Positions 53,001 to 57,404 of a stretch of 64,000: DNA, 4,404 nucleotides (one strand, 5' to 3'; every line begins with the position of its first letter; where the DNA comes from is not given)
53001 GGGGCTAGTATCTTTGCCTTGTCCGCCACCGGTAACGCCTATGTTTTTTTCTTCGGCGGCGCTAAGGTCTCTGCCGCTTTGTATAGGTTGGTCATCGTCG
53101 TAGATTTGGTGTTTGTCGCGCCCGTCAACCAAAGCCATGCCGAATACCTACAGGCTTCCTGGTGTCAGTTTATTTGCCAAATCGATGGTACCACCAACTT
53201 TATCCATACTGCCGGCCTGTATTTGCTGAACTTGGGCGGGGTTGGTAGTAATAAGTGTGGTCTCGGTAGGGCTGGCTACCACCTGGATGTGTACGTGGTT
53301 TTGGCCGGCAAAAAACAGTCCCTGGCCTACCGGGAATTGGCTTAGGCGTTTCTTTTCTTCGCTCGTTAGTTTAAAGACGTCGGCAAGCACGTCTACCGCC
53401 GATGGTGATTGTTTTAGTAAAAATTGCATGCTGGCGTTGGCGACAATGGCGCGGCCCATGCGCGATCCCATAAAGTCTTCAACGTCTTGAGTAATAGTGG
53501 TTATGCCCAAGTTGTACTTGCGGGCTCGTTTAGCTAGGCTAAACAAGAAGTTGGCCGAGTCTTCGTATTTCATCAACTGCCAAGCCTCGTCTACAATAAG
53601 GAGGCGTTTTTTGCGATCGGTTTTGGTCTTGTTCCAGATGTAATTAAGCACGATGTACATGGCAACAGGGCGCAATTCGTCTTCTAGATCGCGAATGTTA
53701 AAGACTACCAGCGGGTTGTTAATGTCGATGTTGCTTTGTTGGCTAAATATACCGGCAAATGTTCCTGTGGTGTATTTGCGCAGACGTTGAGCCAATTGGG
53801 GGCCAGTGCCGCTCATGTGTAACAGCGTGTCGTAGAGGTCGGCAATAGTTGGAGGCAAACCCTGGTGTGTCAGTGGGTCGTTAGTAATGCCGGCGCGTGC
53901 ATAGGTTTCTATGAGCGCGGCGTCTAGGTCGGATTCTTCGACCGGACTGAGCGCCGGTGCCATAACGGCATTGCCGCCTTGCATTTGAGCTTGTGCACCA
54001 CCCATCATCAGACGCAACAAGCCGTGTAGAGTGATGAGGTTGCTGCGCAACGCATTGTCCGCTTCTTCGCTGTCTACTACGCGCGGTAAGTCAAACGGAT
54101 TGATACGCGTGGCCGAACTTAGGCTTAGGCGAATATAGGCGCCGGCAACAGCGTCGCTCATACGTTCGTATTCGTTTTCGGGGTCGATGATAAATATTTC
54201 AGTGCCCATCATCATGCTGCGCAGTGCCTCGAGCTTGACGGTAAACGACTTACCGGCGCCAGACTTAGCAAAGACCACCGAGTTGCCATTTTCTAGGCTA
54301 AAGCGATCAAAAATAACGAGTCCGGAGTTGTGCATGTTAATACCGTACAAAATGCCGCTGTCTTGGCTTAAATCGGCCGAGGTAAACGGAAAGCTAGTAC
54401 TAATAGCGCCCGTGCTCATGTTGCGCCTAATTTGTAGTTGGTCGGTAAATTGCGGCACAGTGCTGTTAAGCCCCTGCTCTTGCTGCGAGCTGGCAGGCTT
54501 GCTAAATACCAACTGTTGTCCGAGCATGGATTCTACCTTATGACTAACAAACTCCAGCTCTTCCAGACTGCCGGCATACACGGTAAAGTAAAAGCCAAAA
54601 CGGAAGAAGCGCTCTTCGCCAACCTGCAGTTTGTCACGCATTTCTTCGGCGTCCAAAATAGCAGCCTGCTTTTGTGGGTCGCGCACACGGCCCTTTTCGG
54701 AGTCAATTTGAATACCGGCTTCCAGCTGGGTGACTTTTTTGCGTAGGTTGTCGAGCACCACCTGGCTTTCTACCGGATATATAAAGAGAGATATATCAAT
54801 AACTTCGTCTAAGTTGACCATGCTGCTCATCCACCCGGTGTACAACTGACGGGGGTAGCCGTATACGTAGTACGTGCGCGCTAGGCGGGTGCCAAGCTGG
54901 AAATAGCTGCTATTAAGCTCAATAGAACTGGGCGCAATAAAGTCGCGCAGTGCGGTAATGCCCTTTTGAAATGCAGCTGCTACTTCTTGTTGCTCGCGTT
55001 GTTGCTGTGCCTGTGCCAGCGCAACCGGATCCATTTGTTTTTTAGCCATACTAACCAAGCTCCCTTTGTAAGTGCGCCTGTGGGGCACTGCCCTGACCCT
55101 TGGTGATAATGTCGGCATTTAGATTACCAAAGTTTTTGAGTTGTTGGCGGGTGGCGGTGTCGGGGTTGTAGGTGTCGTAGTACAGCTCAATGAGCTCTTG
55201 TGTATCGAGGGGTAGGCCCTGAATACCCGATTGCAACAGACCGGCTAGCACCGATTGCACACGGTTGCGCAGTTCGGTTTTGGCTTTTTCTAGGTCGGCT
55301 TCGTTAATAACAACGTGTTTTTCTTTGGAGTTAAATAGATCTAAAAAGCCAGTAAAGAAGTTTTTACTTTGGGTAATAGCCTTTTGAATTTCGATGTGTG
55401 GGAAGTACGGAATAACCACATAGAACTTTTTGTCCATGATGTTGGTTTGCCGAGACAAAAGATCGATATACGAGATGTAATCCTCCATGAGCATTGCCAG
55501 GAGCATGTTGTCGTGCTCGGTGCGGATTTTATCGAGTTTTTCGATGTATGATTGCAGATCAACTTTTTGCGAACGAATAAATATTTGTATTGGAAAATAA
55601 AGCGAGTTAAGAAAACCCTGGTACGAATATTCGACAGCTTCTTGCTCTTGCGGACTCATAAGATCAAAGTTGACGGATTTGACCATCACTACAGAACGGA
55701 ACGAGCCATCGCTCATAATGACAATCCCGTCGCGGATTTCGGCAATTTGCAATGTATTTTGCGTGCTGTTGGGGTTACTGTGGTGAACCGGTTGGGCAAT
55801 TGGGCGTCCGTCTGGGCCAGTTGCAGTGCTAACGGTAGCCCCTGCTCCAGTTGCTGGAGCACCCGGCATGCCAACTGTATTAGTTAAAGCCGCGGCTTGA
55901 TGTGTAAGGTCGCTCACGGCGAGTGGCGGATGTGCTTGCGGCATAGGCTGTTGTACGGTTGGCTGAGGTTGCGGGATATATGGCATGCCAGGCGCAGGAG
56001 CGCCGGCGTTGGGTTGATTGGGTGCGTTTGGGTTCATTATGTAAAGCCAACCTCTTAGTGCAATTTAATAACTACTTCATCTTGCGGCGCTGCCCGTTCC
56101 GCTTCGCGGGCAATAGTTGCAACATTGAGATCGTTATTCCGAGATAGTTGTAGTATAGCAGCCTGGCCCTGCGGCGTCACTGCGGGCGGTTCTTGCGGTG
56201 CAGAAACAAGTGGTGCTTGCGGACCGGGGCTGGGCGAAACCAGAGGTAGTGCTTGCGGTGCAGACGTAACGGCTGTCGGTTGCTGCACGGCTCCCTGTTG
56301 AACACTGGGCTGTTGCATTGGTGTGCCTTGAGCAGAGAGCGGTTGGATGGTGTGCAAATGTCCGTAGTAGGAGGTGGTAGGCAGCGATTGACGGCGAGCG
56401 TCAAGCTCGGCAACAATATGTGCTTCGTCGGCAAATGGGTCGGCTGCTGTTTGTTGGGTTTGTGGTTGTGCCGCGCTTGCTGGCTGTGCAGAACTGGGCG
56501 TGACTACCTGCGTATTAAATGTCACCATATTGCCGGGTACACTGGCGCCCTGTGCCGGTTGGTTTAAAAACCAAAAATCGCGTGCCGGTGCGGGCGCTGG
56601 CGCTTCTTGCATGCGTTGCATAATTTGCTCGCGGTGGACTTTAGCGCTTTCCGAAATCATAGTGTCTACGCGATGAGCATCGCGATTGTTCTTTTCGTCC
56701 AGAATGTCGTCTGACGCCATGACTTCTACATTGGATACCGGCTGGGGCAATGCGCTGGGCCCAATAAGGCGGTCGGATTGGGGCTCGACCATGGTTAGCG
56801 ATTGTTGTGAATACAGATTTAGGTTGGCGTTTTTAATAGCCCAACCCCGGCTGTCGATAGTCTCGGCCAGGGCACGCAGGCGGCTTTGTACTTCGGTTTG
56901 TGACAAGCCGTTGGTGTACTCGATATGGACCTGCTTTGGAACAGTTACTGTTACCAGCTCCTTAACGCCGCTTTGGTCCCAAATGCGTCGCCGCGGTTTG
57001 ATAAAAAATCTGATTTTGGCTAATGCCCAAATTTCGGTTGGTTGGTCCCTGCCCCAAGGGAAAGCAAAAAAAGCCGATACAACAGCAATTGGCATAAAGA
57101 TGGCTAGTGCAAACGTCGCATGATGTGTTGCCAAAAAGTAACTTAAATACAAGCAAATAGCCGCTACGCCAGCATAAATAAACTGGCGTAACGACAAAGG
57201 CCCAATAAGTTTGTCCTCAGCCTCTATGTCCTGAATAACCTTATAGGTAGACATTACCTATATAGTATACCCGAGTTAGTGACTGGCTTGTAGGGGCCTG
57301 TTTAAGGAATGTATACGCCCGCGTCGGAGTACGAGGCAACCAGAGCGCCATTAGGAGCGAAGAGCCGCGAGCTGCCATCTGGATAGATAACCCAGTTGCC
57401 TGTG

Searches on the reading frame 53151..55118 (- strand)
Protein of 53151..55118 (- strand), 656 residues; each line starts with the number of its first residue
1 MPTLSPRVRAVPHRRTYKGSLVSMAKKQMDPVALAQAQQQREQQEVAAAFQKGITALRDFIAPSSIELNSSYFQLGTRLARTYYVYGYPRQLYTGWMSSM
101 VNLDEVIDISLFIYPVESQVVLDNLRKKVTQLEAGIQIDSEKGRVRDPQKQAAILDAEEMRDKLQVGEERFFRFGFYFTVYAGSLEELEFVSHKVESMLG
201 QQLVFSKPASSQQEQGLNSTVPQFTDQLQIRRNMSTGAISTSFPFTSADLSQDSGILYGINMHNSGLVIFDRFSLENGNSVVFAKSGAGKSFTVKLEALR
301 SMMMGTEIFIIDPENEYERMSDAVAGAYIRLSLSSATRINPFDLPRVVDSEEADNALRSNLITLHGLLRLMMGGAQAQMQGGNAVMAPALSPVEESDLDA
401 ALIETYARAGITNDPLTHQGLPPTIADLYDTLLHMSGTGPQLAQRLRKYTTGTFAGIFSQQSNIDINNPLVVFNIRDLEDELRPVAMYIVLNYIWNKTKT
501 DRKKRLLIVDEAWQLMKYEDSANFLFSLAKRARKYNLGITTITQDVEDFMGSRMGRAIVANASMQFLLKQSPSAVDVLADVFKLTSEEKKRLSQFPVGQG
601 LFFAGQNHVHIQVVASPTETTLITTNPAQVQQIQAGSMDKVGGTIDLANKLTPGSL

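Call 52: search_protein_families(library=pfam, proteins=[window:53151-55118:-], max_evalue=0.001)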
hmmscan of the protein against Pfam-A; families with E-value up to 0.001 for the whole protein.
window:53151-55118:- (656 aa): 3 families
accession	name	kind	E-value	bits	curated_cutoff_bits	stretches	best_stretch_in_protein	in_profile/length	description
PF19044.6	P-loop_TraG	-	1.4e-25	90.2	25.8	2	449-591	192-341/413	TraG P-loop domain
PF12846.13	AAA_10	-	6.9e-13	48.8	27.5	2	480-602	215-339/362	AAA-like domain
PF01935.23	DUF87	-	1.6e-07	32.1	23.2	1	282-344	28-92/220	Helicase HerA, central domain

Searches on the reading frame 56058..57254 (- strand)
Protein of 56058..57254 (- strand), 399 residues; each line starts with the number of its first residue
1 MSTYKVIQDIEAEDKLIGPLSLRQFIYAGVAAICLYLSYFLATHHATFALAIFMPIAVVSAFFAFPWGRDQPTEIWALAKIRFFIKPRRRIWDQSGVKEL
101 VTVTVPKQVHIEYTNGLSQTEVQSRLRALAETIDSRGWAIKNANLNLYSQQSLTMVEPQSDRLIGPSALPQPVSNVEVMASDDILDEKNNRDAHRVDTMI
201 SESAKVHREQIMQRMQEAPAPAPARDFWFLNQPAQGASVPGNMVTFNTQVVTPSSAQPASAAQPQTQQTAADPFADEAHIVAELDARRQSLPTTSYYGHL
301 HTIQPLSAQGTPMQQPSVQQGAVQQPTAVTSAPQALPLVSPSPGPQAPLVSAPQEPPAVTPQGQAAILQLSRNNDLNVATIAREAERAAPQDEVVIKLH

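Call 52: search_protein_families(library=pfam, proteins=[window:56058-57254:-], max_evalue=0.001)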
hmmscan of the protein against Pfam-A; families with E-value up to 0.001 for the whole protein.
window:56058-57254:- (399 aa): 1 family
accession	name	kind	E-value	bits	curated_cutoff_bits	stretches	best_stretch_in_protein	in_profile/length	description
PF12666.12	PrgI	-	5e-13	49.8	27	1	5-91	1-90/91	PrgI family protein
